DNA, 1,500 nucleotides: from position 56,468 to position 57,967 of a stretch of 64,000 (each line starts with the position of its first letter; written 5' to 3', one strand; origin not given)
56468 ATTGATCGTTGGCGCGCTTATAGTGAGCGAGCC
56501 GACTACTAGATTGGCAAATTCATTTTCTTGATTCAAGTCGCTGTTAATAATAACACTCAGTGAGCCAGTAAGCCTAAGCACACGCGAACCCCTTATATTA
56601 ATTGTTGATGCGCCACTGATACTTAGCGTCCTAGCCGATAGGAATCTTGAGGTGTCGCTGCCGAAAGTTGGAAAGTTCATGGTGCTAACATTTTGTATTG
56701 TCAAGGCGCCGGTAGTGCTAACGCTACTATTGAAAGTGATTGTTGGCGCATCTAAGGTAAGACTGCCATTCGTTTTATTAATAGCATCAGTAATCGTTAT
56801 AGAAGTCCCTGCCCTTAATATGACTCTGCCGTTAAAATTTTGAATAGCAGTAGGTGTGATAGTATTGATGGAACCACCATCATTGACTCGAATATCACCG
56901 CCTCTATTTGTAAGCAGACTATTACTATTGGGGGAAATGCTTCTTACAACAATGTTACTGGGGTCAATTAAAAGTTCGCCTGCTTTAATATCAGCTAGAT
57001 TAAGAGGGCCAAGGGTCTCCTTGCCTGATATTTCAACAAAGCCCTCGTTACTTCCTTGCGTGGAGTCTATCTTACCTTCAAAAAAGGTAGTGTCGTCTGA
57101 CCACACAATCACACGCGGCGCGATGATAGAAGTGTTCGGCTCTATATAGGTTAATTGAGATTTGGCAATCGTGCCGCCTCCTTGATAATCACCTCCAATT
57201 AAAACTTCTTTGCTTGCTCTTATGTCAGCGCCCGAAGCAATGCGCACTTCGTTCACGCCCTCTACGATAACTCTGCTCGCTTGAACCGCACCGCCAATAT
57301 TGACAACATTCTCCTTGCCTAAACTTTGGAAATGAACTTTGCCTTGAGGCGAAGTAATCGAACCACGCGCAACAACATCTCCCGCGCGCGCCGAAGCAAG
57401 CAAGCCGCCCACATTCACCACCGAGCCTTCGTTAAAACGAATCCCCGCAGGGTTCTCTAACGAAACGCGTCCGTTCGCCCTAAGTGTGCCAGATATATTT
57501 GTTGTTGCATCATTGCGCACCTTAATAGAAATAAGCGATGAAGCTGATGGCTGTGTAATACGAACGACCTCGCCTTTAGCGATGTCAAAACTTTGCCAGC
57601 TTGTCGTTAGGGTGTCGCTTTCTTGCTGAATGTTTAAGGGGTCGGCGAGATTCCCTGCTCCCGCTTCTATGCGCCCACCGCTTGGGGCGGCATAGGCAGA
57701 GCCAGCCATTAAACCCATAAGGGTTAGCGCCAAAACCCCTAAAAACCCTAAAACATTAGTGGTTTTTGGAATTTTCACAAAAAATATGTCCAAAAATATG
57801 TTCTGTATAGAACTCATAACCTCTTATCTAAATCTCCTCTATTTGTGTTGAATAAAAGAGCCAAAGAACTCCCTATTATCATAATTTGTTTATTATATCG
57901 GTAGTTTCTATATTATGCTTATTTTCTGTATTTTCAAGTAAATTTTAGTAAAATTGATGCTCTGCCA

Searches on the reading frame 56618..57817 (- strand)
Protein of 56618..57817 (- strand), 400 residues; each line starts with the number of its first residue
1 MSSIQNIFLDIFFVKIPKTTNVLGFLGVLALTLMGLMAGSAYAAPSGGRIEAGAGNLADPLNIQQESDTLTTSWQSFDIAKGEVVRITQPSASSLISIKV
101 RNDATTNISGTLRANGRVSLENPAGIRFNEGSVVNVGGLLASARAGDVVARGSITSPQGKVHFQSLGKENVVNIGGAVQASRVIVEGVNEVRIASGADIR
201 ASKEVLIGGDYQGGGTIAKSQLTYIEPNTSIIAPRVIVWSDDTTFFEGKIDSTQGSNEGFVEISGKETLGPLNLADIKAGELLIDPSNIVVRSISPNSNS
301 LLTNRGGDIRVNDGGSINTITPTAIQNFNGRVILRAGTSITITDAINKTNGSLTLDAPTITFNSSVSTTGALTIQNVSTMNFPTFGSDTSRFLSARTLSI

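Call 6: search_protein_families(library=pfam, proteins=[window:56618-57817:-], max_evalue=0.001)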
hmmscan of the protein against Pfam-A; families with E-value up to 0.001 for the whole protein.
window:56618-57817:- (400 aa): 1 family
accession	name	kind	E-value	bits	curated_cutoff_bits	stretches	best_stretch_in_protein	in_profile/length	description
PF05860.19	TPS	-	5.4e-13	49.9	33.5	1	62-212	27-178/252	TPS secretion domain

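Call 12: find_homologous_proteins(query=window:56618-57817:-, max_evalue=0.00001)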
Query window:56618-57817:- (400 aa): 33 proteins with E <= 0.00001 among 8000 candidates.
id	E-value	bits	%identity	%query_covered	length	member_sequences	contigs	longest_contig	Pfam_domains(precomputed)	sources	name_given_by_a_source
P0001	5.6e-94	333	52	86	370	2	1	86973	PF05860.20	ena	-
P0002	1.1e-80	290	58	64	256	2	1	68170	PF05860.20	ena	-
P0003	9.5e-73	264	57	63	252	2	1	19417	PF05860.20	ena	-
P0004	4.6e-38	149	36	84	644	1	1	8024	PF05860.20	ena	-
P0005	3.3e-18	84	31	45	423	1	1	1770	PF05860.20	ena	-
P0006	3.7e-18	84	31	55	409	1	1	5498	PF05860.20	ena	-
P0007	4.6e-18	84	37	30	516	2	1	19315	PF05860.20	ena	-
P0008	3.1e-17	81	32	43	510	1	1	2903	PF05860.20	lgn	-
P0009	5.6e-17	80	34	42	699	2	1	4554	PF05860.20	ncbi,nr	ncbi:MAG: filamentous hemagglutinin N-terminal domain-containing protein, partial [Verrucomicrobiale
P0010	1.6e-16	79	35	39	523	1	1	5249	PF05860.20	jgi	jgi:filamentous hemagglutinin family protein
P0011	2.6e-16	78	38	28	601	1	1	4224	PF05860.20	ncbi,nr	ncbi:MAG: filamentous hemagglutinin N-terminal domain-containing protein, partial [Nitrospinae bacte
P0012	1.6e-15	75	30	77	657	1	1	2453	PF05860.20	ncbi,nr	ncbi:MAG: filamentous hemagglutinin N-terminal domain-containing protein, partial [Deltaproteobacter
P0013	2.3e-15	75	37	25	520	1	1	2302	PF13018.12,PF05860.20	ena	-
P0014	1.3e-14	72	34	37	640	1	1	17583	PF05860.20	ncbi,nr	ncbi:MAG: filamentous hemagglutinin N-terminal domain-containing protein, partial [Proteobacteria ba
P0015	5.5e-14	70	37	30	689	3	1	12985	PF05860.20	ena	-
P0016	5.7e-14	70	36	42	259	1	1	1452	PF05860.20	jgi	jgi:filamentous hemagglutinin family protein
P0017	3.5e-13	68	38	28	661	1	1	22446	PF05860.20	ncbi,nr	ncbi:MAG TPA: filamentous hemagglutinin N-terminal domain-containing protein, partial [Burkholderial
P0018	4.8e-13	67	32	43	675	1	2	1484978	PF05860.20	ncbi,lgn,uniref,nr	ncbi:filamentous hemagglutinin family protein [Herminiimonas fonticola]|uniref:Filamentous hemagglut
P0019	2.4e-12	65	34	29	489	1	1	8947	PF13018.12,PF05860.20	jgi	-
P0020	2.4e-12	65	42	28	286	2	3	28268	PF05860.20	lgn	-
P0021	2.9e-12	65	37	29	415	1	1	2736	PF05860.20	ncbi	ncbi:MAG TPA: filamentous hemagglutinin N-terminal domain-containing protein, partial [Pseudomonadal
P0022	3.3e-12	64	45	22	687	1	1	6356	PF12951.14,PF05860.20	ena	-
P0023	3.9e-12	64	43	26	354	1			PF05860.20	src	-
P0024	5.5e-11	60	42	25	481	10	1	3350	PF05860.20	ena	-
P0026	1.3e-10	59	30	56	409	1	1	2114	PF05860.20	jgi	jgi:filamentous hemagglutinin family protein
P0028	4.8e-10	57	38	33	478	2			PF05860.20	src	-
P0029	6.3e-10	57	38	30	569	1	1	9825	PF13018.12,PF05860.20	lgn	-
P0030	2.0e-8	52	36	23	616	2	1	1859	PF05860.20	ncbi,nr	ncbi:MAG: filamentous hemagglutinin N-terminal domain-containing protein, partial [Polaromonas sp.]|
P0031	5.2e-8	51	36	29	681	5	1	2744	PF05860.20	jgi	jgi:filamentous hemagglutinin family protein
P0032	2.4e-7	48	31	60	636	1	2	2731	PF05860.20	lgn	-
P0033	9.5e-7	46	35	34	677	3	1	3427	PF05860.20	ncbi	ncbi:MAG: filamentous hemagglutinin N-terminal domain-containing protein, partial [Verrucomicrobiota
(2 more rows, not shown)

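Call 13: find_encoding_contigs(protein=P0001, flank=10000, max_places=3)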
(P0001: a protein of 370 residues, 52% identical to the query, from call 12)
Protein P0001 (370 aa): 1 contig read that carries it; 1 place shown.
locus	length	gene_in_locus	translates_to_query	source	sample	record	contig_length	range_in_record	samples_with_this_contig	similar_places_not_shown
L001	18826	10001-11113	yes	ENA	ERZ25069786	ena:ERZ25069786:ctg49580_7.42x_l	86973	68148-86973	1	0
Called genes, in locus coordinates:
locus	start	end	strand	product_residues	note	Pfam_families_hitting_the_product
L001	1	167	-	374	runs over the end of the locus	PF13609:Porin_4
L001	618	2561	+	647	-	PF00317:Ribonuc_red_lgN, PF02867:Ribonuc_red_lgC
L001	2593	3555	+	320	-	PF00268:Ribonuc_red_sm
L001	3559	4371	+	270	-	PF00106:adh_short, PF08659:KR, PF13561:adh_short_C2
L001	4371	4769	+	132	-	PF00903:Glyoxalase, PF18029:Glyoxalase_6 (weak)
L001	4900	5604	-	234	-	PF02963:EcoRI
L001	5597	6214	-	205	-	PF02384:N6_Mtase (faint)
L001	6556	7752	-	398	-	PF00108:Thiolase_N, PF02803:Thiolase_C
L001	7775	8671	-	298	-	PF00378:ECH_1, PF16113:ECH_2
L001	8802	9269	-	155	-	PF13560:HTH_31 (faint), PF01381:HTH_3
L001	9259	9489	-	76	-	-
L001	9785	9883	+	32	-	-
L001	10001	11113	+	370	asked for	PF05860:TPS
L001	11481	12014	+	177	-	-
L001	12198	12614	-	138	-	-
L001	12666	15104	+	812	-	-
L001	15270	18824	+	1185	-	?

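Call 14: find_encoding_contigs(protein=P0002, flank=10000, max_places=3)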
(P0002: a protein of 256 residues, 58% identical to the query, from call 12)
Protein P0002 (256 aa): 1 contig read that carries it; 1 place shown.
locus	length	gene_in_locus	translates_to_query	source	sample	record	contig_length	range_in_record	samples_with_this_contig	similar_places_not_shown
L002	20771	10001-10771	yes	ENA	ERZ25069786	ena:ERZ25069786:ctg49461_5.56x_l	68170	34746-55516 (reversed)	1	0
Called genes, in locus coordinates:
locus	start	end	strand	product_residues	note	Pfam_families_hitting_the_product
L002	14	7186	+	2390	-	PF05860:TPS, PF10162:G8 (faint)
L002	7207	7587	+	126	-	-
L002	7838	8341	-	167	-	-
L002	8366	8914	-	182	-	-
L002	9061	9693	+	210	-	-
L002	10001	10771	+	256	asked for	PF05860:TPS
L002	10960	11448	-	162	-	-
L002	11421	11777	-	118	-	-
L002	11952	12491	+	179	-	-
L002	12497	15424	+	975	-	PF10162:G8 (faint)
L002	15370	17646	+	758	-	-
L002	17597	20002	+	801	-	-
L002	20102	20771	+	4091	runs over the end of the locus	PF05860:TPS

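Call 15: find_encoding_contigs(protein=P0003, flank=10000, max_places=3)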
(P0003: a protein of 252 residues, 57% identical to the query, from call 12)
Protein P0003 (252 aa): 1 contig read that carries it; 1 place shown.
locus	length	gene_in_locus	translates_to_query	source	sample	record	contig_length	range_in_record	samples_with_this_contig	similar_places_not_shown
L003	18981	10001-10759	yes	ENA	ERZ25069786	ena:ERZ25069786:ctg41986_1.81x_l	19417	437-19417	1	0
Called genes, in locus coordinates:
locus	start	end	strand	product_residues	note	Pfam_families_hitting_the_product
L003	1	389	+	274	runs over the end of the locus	?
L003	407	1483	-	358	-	PF03969:AFG1_ATPase, PF00308:Bac_DnaA (faint)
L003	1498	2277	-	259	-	PF13085:Fer2_3, PF13183:Fer4_8, PF13237:Fer4_10, PF13534:Fer4_17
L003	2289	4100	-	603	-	PF00890:FAD_binding_2, PF02910:Succ_DH_flav_C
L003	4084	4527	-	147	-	PF01127:Sdh_cyt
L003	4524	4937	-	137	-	PF01127:Sdh_cyt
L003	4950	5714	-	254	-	PF00248:Aldo_ket_red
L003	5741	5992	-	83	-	PF00248:Aldo_ket_red (weak)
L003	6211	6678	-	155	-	PF25182:NonGDSL, PF00657:Lipase_GDSL, PF13472:Lipase_GDSL_2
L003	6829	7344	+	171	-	PF00005:ABC_tran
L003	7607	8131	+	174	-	-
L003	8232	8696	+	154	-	-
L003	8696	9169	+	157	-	-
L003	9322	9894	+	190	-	PF02687:FtsX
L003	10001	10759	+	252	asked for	PF05860:TPS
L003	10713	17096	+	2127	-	-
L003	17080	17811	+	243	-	-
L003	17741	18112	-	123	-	-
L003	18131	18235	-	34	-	-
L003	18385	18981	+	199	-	?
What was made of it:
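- None is called within 10 kb of the related arrays L001-L003 (calls 13-15).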

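Call 17: find_related_loci(query=A1, collection=genome_contigs, flank=10000)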
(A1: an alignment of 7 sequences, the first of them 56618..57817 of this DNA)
Query A1 (400 aa) in genome_contigs; peptide patterns used: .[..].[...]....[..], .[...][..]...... (x = any residue, [..] = any of these).
42 stretches matched a pattern; 12 encode a relative of the query (tblastn E <= 1e-3); 12 distinct loci.
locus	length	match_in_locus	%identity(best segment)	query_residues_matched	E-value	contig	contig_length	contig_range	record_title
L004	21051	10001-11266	35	42-301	5e-17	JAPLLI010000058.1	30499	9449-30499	MAG: Nitrospirae bacterium isolate LacPavin_0920_WC57_MAG_58_9 LacPavin_0920_WC57_scaffold_329339, whole genome shotgun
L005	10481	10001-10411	36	45-159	7e-17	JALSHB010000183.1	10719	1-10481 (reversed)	MAG: Chromatiales bacterium isolate 354-166_metabat1_scaf2bin.062 354-166_scaffold_6150_c1, whole genome shotgun sequenc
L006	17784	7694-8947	47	42-297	1e-17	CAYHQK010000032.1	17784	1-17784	MAG TPA_asm: uncultured Nitrospira sp. isolate ERP119705_co14_26 genome assembly, contig: NODE_3302_length_17784_cov_13.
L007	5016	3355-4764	35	41-357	2e-15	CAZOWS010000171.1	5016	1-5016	MAG TPA_asm: uncultured Actinomycetota bacterium isolate binchicken_co203_618 genome assembly, contig: k141_2738176, who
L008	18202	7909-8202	42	74-175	7e-14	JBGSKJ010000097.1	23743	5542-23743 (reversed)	MAG: Gallionella sp. isolate JTS-AC178 k141_3705695, whole genome shotgun sequence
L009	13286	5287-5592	40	43-142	2e-13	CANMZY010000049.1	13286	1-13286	MAG: Verrucomicrobiales bacterium isolate ZH-3nov15-120 genome assembly, contig: ZH-3nov15-C6100, whole genome shotgun s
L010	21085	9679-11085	32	18-344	6e-13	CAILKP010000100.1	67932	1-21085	uncultured bacterium isolate ErkenSummer_bin-5518 genome assembly, contig: bin-5518:100/161, whole genome shotgun sequen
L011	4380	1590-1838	39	61-143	7e-13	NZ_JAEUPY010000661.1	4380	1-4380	MAG: Steroidobacter sp. isolate new MAG-237 k141_569186, whole genome shotgun sequence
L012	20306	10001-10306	37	45-142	2e-12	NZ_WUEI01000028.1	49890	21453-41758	Azoarcus sp. TTM-91 NODE_28_length_49890_cov_20.9706, whole genome shotgun sequence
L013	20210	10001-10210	47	74-143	1e-12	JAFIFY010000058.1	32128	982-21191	MAG: Phycisphaeraceae bacterium isolate coassembly_bin.18 k141_5331, whole genome shotgun sequence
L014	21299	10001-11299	46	74-370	2e-12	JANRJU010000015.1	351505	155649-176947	MAG: Planctomycetota bacterium isolate bins.190 k141_2522425, whole genome shotgun sequence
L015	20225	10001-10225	39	74-142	1e-6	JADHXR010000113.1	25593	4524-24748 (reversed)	MAG: Phycisphaerae bacterium isolate BS750m-G58 BS-750m-C2550, whole genome shotgun sequence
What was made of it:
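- Tried and rejected: It found only distant TPS proteins, at most 47% identical, so there is no related reference genome (call 17).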

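Call 24: search_protein_families(library=ncbifam, proteins=[window:56618-57817:-], max_evalue=0.01)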
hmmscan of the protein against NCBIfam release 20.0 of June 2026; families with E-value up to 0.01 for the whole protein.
window:56618-57817:- (400 aa): 1 family
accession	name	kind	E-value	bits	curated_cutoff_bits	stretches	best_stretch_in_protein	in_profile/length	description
TIGR01901.1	adhes_NPXG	domain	8.2e-16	57.7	29.1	1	72-144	2-76/79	filamentous hemagglutinin N-terminal domain-containing protein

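Call 54: predict_structure(alignment_id=A1)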
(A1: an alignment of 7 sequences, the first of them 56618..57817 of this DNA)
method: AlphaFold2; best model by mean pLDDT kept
length: 400 residues; sequences in the alignment: 7
mean_pLDDT: 82.0   pTM: 0.80
mean pLDDT of the five models: 82.0, 81.7, 79.9, 78.2, 78.1
residues with pLDDT >= 90: 226; 70-90: 86; 50-70: 31; < 50: 57
segments of 3 or more residues with pLDDT < 50: 1-41, 297-307, 312-315
pLDDT, mean of each block of 10 residues (from residue 1): 30 32 37 38 84 97 98 96 97 97 91 98 96 98 94 96 89 96 92 96 90 64 90 94 87 81 83 83 91 60 45 60 86 93 90 95 91 94 64 87
secondary structure, 60 per line:
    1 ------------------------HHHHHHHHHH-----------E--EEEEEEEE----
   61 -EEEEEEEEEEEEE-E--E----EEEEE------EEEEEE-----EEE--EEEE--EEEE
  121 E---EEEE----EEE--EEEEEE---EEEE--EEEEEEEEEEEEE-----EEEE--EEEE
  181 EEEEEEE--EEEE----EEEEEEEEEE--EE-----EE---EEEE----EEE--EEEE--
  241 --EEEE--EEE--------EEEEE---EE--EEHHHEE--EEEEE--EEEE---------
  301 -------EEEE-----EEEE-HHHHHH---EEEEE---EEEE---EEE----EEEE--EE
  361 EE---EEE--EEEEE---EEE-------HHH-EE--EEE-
elements in order: H25-34 E49-56 E62-74 E84-88 E95-100 E106-108 E111-114 E117-121 E125-128 E133-135 E138-143 E147-150 E153-165 E171-174 E177-187 E190-193 E198-207 E222-225 E230-232 E235-238 E243-246 E249-251 E260-264 E281-285 E288-291 E308-311 E317-320 H322-327 E331-335 E339-342 E346-348 E353-356 E359-362 E366-368 E371-375 E379-381 E397-399
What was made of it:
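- On TpsA (type Vb / two-partner secretion passenger): The AF2 model has pLDDT 82 and pTM 0.80 (call 54).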

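Call 56: fold_search(model_id=the predicted structure, library=pdb)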
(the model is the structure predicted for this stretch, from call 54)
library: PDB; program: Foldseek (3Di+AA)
matches with E <= 10: 87; with E <= 0.001: 8
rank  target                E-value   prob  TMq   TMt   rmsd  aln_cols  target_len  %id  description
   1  4rt6_A                4.2e-10  1.00  0.49  0.27   8.0       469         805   15  Structure of a complex between hemopexin and hemopexin binding protein (released 2016-05-18)
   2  8vbb_A                7.9e-10  1.00  0.36  0.19  11.3       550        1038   21  The secreted adhesin EtpA of Enterotoxigenic Escherichia coli in complex with the mouse mAb 1G05 (released 2024-09-04)
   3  4rm6                  1.1e-09  1.00  0.49  0.28   7.1       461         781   17  Crystal structure of Hemopexin Binding Protein (released 2016-05-18)
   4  4i84_B                5.0e-09  1.00  0.39  0.54  11.4       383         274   17  The crystal structure of the Haemophilus influenzae HxuA secretion domain involved in the two-partner secretion pathwa (released 2013-11-13)
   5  8cpk_A                1.3e-08  1.00  0.45  0.47  10.7       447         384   17  Crystal structure of EtpA secretion domain from Enterotoxigenic Escherichia coli (released 2024-01-10)
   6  8cpk_B                1.4e-07  1.00  0.43  0.45  12.0       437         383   18  Crystal structure of EtpA secretion domain from Enterotoxigenic Escherichia coli (released 2024-01-10)
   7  4i84_A                1.8e-07  1.00  0.37  0.49  10.8       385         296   16  The crystal structure of the Haemophilus influenzae HxuA secretion domain involved in the two-partner secretion pathwa (released 2013-11-13)
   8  2odl                  5.7e-05  1.00  0.37  0.40  12.4       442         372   13  Crystal structure of the HMW1 secretion domain from Haemophilus influenzae (released 2007-08-21)
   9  1rwr                  1.5e-01  0.47  0.26  0.33  13.2       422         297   10  Crystal structure of filamentous hemagglutinin secretion domain (released 2004-04-13)
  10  5nxk_C                4.0e-01  0.13  0.20  0.24  14.7       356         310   10  L. reuteri 53608 SRRP (released 2018-03-21)
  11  9gh5_A                4.7e-01  0.10  0.16  0.22  12.8       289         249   10  Complex of Fusobacterium nucleatum CbpF with human CEACAM1 (released 2025-04-02)
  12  6n2b_A                4.7e-01  0.10  0.17  0.18  23.3       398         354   10  The Crystal Structure of Caldicellulosiruptor kristjanssonii Tapirin C-terminal domain (released 2018-12-19)
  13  2qv3                  5.1e-01  0.06  0.17  0.16  15.5       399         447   10  Crystal Structure of the Helicobacter pylori Vacuolating Toxin p55 Domain (released 2007-10-23)
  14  6n2b_B                5.4e-01  0.11  0.18  0.20  24.1       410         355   10  The Crystal Structure of Caldicellulosiruptor kristjanssonii Tapirin C-terminal domain (released 2018-12-19)
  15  9h78_B                6.9e-01  0.04  0.12  0.14  18.1       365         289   10  [FeS] cluster-loaded SMS complex from M. jannaschii (released 2025-06-04)
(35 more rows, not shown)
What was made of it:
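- On TpsA (type Vb / two-partner secretion passenger): The top Foldseek PDB hits are the HxuA, EtpA and HMW1 secretion domains, with E from 4e-10 to 6e-5 (call 56).
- Closest known: Type-2 TPS domains of HxuA, EtpA and HMW1. Same: These are its top Foldseek matches, at probability 1.00 (call 56).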
